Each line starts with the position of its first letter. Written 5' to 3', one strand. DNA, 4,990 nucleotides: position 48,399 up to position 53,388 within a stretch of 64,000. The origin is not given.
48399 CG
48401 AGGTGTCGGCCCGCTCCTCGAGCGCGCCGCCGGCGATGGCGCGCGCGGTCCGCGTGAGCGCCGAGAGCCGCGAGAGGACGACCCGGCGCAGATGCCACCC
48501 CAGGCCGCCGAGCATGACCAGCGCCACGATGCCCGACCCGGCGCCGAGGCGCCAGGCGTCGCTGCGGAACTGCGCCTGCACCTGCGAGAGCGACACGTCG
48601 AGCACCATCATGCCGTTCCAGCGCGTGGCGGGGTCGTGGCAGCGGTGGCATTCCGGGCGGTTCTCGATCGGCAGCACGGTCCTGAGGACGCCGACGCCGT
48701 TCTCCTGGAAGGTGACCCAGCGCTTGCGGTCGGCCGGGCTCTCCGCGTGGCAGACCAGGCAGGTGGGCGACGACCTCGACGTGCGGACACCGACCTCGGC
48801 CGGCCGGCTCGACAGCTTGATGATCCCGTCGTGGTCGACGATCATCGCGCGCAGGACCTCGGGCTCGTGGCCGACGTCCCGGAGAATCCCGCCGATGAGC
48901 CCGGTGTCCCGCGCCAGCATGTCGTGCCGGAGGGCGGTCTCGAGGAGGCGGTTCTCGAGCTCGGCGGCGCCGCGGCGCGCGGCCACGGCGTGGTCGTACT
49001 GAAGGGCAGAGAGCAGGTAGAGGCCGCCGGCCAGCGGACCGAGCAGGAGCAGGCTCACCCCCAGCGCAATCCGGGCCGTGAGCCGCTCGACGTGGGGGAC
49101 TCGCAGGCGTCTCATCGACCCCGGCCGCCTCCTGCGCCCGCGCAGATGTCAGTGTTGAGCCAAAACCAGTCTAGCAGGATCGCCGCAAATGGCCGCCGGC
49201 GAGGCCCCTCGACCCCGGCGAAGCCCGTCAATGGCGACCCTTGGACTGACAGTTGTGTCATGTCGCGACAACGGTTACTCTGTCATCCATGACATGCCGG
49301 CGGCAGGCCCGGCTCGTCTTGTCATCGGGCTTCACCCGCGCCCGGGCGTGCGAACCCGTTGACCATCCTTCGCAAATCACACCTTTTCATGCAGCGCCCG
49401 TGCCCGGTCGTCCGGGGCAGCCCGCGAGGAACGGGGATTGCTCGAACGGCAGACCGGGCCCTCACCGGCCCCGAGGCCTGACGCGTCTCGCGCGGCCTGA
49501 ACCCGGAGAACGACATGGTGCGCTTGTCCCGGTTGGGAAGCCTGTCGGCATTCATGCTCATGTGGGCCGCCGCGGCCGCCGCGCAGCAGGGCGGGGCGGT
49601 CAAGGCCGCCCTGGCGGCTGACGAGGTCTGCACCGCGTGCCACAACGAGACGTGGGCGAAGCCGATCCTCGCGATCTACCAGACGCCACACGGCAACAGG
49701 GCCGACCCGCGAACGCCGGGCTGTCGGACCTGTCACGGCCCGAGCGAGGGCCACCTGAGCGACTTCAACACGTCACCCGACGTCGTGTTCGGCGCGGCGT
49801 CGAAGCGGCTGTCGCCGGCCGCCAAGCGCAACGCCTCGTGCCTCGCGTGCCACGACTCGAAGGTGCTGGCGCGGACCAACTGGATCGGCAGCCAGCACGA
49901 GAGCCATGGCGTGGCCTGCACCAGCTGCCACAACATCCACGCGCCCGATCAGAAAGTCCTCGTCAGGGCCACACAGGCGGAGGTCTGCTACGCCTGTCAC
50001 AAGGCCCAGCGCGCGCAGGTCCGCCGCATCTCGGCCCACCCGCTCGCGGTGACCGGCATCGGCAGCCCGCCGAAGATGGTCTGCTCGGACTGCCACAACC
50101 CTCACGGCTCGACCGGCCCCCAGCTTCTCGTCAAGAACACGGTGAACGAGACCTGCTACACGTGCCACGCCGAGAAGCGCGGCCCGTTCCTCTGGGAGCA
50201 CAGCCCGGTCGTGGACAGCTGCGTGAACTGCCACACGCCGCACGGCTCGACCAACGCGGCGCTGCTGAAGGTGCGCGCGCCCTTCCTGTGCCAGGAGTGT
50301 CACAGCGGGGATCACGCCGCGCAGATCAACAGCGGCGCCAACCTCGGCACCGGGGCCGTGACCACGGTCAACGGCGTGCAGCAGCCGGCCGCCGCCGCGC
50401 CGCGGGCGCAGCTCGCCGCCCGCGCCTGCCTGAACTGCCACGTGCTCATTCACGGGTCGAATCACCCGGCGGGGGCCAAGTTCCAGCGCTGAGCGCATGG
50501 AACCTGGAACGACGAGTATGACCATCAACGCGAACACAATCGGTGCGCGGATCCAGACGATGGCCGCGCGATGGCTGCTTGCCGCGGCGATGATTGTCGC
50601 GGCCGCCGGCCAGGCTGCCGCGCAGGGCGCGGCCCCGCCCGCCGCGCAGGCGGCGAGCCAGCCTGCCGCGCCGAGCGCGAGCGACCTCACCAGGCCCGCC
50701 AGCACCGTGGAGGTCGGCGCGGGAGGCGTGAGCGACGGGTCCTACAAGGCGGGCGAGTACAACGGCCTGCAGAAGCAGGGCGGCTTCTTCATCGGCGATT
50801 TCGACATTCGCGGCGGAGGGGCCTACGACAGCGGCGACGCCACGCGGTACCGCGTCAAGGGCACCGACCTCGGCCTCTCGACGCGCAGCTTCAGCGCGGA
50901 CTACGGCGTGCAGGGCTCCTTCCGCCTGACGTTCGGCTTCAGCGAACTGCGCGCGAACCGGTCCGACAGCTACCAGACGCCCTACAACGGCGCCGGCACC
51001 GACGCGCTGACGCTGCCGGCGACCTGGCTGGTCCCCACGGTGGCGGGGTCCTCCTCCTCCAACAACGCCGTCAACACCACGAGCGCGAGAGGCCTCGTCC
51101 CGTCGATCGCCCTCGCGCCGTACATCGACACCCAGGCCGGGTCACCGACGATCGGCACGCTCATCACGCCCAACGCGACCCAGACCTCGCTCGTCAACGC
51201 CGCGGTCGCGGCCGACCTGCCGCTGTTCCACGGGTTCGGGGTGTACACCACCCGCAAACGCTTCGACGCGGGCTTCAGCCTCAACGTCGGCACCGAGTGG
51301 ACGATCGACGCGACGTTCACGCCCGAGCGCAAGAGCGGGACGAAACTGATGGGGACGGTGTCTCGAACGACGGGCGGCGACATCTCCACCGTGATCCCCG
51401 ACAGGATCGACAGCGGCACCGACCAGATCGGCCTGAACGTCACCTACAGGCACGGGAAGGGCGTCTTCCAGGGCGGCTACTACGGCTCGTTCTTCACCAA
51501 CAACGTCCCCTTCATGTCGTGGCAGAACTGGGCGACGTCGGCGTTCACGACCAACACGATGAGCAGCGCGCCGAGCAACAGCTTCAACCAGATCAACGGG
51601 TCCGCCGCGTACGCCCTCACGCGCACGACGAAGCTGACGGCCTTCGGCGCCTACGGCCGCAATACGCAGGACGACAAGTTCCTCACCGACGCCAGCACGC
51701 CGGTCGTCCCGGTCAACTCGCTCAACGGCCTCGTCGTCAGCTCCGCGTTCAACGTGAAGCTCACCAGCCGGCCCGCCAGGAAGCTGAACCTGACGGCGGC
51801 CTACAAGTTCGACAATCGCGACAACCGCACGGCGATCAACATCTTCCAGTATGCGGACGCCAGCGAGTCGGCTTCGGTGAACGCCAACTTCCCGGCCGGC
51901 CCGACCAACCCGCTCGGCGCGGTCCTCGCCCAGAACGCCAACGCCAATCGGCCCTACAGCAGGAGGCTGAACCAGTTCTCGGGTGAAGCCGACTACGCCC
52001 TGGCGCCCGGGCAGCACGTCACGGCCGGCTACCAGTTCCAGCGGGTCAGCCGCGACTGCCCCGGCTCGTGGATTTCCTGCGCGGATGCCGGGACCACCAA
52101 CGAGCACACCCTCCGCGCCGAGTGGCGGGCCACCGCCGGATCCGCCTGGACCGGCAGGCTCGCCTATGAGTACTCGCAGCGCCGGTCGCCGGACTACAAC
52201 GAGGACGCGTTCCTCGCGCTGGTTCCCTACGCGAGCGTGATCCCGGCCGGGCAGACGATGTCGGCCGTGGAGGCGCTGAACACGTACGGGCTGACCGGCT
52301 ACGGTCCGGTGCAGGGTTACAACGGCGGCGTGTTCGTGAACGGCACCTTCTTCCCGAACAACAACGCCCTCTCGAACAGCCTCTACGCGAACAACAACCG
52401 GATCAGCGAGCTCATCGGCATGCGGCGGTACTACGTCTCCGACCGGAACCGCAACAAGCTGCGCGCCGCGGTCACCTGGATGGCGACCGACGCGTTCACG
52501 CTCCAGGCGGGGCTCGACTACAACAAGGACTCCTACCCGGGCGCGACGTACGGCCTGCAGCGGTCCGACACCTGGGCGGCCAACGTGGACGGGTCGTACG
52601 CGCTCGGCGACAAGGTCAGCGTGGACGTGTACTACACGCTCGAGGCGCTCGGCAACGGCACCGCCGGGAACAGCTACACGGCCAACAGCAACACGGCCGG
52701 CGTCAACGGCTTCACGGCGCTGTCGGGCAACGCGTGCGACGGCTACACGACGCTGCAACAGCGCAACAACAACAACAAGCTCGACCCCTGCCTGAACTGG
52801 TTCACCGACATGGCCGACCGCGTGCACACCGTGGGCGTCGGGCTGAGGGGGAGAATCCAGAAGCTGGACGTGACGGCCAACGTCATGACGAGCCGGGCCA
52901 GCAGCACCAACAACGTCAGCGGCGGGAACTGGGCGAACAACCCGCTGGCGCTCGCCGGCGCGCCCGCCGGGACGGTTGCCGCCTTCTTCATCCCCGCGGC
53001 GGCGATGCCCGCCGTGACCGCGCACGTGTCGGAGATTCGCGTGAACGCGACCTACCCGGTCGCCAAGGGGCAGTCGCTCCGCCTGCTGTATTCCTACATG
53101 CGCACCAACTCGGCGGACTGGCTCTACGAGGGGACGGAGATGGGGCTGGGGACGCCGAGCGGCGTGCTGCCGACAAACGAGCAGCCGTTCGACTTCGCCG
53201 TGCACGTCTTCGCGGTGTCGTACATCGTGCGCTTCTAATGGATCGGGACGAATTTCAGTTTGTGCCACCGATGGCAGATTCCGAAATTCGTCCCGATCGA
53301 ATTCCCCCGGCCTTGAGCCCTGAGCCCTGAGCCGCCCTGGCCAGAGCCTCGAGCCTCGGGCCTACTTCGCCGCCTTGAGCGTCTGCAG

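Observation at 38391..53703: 15-kb cytochrome locus: an outer-membrane porin-cytochrome conduit, an NrfD/FeS/MopB quinone module and its own heme-sensing sigma-54 circuit in one neighbourhood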

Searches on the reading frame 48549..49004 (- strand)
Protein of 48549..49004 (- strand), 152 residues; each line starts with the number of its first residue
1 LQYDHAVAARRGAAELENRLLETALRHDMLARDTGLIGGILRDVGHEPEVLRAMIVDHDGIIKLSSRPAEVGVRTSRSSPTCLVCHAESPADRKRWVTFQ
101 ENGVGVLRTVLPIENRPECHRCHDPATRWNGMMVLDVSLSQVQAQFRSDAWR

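Call 48: search_solved_structures(query=window:48549-49004:-, max_evalue=10, show_alignments=2)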
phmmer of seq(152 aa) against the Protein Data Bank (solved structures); distinct sequences matched with E-value up to 10: 4.
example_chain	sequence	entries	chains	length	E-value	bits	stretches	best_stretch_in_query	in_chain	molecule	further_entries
3b47_A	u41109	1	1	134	9.7e-05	25.4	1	100-144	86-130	Methyl-accepting chemotaxis protein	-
3b42_A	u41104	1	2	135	0.054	16.5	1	95-140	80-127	Methyl-accepting chemotaxis protein, putative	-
1l4u_A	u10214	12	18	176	0.28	14.1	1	47-85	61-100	SHIKIMATE KINASE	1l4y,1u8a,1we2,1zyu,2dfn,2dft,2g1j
2iyq_A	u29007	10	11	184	0.31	14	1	47-85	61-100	SHIKIMATE KINASE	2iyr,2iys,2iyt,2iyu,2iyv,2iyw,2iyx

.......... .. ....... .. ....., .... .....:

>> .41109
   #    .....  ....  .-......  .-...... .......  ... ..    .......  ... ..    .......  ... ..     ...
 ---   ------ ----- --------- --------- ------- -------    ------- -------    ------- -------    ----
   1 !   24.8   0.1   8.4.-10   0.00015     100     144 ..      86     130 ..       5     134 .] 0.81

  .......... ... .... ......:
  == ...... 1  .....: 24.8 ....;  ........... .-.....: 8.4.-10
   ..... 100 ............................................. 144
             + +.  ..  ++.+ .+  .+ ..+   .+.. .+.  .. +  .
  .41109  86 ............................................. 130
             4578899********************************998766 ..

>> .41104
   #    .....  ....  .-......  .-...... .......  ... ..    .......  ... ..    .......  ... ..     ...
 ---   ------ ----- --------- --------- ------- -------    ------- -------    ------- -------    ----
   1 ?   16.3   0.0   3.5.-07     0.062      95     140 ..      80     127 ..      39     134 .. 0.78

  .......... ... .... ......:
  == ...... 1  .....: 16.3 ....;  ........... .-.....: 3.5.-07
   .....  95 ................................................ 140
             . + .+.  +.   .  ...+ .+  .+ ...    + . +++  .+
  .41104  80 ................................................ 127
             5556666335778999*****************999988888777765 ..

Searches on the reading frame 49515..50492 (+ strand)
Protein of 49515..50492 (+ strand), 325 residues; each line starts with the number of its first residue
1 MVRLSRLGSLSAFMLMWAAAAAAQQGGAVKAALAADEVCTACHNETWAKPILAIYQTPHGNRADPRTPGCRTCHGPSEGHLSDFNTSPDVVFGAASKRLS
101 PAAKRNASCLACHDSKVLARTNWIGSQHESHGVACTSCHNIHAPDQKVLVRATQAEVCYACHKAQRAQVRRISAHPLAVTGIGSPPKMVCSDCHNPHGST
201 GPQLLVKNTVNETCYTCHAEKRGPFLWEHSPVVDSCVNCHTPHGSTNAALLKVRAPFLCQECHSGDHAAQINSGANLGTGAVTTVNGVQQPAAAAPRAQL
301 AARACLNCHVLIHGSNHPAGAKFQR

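Call 6: search_protein_families(library=pfam, proteins=[window:49515-50492:+], max_evalue=0.01)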
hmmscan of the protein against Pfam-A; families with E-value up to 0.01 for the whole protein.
window:49515-50492:+ (325 aa): 6 families
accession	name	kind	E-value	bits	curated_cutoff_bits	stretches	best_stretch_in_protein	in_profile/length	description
PF09699.15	Paired_CXXCH_1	-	2.2e-37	126.9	20.6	3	190-222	9-40/41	Doubled CXXCH motif (Paired_CXXCH_1)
PF22678.1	Cytochrom_c_NrfB-like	-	2e-15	57.5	27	1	70-148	1-74/89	Cytochrome c-type protein NrfB-like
PF14522.11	Cytochrome_C7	-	2.1e-14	53.5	24.8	2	187-241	13-67/67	Cytochrome c7 and related cytochrome c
PF22113.1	Mtrc-MtrF_II-IV_dom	-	3.4e-11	43.4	30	1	211-248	6-43/176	Outer membrane cytochrome MtrC/MtrF-like, domains II/IV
PF14537.11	Cytochrom_c3_2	-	4.2e-10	40.4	25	1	128-218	2-78/79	Cytochrome c3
PF03264.19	Cytochrom_NNT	-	2e-06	28.1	24.1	1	147-207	28-84/174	NapC/NirT cytochrome c family, N-terminal region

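Call 7: search_protein_families(library=ncbifam, proteins=[window:49515-50492:+], max_evalue=0.01)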
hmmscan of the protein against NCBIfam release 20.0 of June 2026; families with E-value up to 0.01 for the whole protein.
window:49515-50492:+ (325 aa): 9 families
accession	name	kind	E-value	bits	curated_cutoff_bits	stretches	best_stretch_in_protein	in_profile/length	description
TIGR03508.1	decahem_SO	subfamily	7.3e-82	274.7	192.2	1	37-318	3-257/258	DmsE family decaheme c-type cytochrome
NF041028.1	decahem_GSU2203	exception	3.3e-63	213.8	325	1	30-320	30-306/317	GSU2203 family decaheme c-type cytochrome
TIGR01905.1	paired_CXXCH_1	subfamily_domain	5.3e-30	103.1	25.2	3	229-265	1-38/41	doubled CXXCH domain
NF008659.0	PRK11659.1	equivalog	2.5e-14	53.4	184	1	17-169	27-174/188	cytochrome c nitrite reductase pentaheme subunit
TIGR03146.1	cyt_nit_nrfB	equivalog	9.8e-11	42.1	166.6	1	34-165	9-144/145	cytochrome c nitrite reductase pentaheme subunit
NF045713.1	CxxCH_16_HmcA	equivalog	2.9e-07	29.5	400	1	188-274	175-263/541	sulfate respiration complex hexadecaheme cytochrome HmcA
TIGR03153.1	cytochr_NrfH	equivalog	1.5e-06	28.3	134.2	0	206-255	23-74/138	cytochrome c nitrite reductase small subunit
NF045722.1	c3_cytochr_TmcA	equivalog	2e-05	24.5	114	1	108-166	59-114/125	acidic tetraheme cytochrome c3 TmcA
NF041198.1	UshA_like_PCGU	equivalog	0.0096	14.5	275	1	105-166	441-512/519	UshA-like (seleno)protein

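Call 49: search_solved_structures(query=window:49515-50492:+, max_evalue=0.001, show_alignments=1)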
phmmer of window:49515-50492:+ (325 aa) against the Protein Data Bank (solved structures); distinct sequences matched with E-value up to 0.001: 1.
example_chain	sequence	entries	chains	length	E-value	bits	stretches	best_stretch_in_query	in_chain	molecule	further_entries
6r2q_A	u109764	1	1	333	1.6e-65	224.8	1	37-325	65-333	Cystathionine beta-synthase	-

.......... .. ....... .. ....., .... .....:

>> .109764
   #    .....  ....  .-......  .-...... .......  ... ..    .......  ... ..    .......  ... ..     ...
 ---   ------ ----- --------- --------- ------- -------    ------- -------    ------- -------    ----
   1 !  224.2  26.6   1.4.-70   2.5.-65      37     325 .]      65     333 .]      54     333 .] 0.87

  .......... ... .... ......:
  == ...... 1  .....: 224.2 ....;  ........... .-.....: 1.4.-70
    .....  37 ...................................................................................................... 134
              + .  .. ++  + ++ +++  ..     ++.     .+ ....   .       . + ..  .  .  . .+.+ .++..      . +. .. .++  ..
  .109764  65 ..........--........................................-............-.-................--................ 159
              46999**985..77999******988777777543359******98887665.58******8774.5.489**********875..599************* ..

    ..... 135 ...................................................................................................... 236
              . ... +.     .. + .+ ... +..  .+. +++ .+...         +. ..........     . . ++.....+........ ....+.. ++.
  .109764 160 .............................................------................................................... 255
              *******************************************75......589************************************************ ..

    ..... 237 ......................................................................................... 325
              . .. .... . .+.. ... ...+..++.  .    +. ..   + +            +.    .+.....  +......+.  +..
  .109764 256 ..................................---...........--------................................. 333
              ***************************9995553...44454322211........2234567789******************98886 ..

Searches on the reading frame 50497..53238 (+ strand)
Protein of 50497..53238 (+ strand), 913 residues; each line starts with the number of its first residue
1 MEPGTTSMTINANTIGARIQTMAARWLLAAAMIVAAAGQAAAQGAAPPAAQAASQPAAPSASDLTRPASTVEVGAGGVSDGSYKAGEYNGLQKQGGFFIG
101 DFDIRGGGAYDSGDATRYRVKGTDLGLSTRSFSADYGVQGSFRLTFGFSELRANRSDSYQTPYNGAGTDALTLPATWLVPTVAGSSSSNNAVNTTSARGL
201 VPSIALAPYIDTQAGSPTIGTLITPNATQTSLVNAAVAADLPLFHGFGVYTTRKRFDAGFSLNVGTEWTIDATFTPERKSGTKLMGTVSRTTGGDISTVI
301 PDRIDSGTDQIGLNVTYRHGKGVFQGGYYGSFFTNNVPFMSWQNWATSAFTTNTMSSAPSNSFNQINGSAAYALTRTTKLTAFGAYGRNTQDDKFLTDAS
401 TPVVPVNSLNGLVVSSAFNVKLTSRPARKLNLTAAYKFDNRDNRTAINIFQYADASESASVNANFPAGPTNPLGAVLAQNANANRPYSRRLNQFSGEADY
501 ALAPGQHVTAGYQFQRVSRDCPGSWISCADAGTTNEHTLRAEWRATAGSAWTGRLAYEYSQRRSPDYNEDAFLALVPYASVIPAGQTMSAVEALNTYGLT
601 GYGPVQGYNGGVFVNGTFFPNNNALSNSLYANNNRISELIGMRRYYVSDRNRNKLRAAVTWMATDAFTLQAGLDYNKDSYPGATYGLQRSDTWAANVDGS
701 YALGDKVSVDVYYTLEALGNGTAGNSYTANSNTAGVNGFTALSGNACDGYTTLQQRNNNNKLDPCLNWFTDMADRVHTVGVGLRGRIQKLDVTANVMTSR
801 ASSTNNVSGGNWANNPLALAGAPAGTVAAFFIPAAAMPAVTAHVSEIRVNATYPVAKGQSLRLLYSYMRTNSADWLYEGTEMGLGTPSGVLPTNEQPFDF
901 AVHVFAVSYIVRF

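Call 7: search_protein_families(library=ncbifam, proteins=[window:50497-53238:+], max_evalue=0.01)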
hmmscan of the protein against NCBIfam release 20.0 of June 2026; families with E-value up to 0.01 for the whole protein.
window:50497-53238:+ (913 aa): 2 families
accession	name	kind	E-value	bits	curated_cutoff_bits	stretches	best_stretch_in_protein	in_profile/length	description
TIGR03509.1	OMP_MtrB_PioB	subfamily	1.4e-97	327.8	240.05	2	70-570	2-429/662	MtrB/PioB family decaheme-associated outer membrane protein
NF041027.1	GSU2204_Se_pt_1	equivalog_domain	3.4e-16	59.2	350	1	416-574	314-461/580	GSU2204 family CXXCH-containing (seleno)protein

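Call 11: find_related_loci(query=window:50497-53238:+, collection=genome_contigs, flank=10000)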
Query window:50497-53238:+ (913 aa) in genome_contigs; peptide patterns used: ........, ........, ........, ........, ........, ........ (x = any residue, [..] = any of these).
57 stretches matched a pattern; 8 encode a relative of the query (tblastn E <= 1e-3); 8 distinct loci.
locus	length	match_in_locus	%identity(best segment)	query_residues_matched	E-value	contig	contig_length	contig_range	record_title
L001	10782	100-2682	86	53-913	0e+0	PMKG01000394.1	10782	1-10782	MAG: Acidobacteria bacterium isolate fen_299 73.20120600_E2D.139_contig_32898, whole genome shotgun sequence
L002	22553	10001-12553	85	63-913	0e+0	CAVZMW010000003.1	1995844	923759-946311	MAG: uncultured Acidobacteriota bacterium isolate MFD01872.bin.1.18 genome assembly, contig: contig_36327, whole genome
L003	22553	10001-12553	58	70-913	0e+0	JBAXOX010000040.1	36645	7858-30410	MAG: Acidobacteriota bacterium isolate ELA516 MAG516_40, whole genome shotgun sequence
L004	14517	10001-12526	53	71-913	0e+0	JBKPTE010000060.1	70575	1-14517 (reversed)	MAG: Acidobacteriota bacterium isolate GS_EKS_MAG_00004 GS_EKS_000002212926, whole genome shotgun sequence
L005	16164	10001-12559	57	66-913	0e+0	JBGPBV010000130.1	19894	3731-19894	MAG: Vicinamibacteria bacterium isolate OBJ_0618_050_8 k141_3826570_length_19894_cov_32.9368, whole genome shotgun seque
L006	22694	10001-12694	57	8-913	0e+0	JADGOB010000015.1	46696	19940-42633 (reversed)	MAG: Acidobacteria bacterium isolate Chersky.3_23 contig-100_69, whole genome shotgun sequence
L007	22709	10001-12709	58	4-913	0e+0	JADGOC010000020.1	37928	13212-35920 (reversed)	MAG: Acidobacteria bacterium isolate Chersky.31_34 contig-100_251, whole genome shotgun sequence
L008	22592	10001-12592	59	58-913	5e-161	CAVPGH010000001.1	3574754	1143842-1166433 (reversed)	MAG: uncultured Acidobacteriota bacterium isolate MFD10007.bin.2.4 genome assembly, contig: contig_16237, whole genome s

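Call 41: search_protein_families(library=pfam, proteins=[window:50497-53238:+], max_evalue=0.001)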
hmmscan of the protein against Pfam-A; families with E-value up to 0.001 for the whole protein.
window:50497-53238:+ (913 aa): 1 family
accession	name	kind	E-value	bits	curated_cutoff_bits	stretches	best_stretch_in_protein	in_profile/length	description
PF11854.14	MtrB_PioB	-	2.1e-114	383.8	23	1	83-913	7-635/635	Putative outer membrane beta-barrel porin, MtrB/PioB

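Call 50: search_solved_structures(query=window:50497-53238:+, max_evalue=0.1)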
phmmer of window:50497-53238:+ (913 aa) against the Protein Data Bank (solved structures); distinct sequences matched with E-value up to 0.1: 1.
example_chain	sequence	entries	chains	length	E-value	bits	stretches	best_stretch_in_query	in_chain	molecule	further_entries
6r2q_B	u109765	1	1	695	9.8e-21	77.2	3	251-569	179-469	Uncharacterized protein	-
